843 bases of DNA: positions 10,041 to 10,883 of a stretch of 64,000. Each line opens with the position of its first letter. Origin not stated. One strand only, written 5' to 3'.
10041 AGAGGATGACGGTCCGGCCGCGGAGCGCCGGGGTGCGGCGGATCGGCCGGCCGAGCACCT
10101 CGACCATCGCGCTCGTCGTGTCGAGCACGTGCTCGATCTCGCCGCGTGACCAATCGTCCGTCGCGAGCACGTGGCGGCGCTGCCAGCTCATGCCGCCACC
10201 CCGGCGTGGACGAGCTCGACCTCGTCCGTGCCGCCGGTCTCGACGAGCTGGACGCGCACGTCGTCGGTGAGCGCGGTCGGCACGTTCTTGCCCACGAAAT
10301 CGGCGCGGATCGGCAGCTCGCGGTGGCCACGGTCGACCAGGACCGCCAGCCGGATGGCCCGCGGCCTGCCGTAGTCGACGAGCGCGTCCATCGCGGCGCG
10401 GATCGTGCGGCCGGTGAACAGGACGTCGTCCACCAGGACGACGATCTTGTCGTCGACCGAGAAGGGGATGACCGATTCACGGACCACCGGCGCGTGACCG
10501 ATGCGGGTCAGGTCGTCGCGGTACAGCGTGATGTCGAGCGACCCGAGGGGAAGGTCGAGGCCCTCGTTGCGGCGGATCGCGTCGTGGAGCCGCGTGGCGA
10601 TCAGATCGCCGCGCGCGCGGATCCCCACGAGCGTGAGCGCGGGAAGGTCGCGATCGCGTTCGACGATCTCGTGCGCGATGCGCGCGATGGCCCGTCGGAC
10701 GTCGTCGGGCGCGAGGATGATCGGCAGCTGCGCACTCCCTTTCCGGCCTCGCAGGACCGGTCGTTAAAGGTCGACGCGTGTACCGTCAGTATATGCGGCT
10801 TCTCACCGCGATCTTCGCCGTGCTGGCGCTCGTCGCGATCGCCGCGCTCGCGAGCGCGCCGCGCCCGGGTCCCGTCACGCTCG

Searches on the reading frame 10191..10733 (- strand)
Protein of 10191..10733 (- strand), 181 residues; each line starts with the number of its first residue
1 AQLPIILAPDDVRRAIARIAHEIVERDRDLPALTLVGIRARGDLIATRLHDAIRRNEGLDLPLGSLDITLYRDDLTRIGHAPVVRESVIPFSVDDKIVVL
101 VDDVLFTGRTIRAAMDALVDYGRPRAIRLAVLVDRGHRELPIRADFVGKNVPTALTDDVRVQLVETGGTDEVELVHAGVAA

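Call 54: search_protein_families(library=ncbifam, proteins=[window:10191-10733:-], max_evalue=0.00001)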
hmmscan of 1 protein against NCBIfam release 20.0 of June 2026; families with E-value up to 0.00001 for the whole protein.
window:10191-10733:- (181 aa): 7 families
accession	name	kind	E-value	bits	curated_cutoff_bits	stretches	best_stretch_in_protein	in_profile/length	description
NF003549.0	PRK05205.1-5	equivalog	5.6e-68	228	138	1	5-176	7-180/182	bifunctional pyr operon transcriptional regulator/uracil phosphoribosyltransferase PyrR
NF003547.0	PRK05205.1-3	equivalog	1.1e-65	221.1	230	1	6-176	16-190/194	bifunctional pyr operon transcriptional regulator/uracil phosphoribosyltransferase PyrR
NF003548.0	PRK05205.1-4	equivalog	5.7e-62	208.6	218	1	11-176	11-171/173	bifunctional pyr operon transcriptional regulator/uracil phosphoribosyltransferase PyrR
NF003546.0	PRK05205.1-2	equivalog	7.7e-50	169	268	1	5-168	5-168/175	bifunctional pyr operon transcriptional regulator/uracil phosphoribosyltransferase PyrR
NF003545.0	PRK05205.1-1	equivalog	2.1e-43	147.7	140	1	16-165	14-157/171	bifunctional pyr operon transcriptional regulator/uracil phosphoribosyltransferase PyrR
NF006605.0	PRK09162.1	equivalog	8.5e-11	41.6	181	1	7-152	18-156/183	hypoxanthine-guanine phosphoribosyltransferase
TIGR01203.1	HGPRTase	equivalog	2.6e-10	40.3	150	1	6-153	2-143/167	hypoxanthine phosphoribosyltransferase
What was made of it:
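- Closest known: Bacillus-type pyr operon. Same: PyrR matches its equivalog model at 228 bits (call 54).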
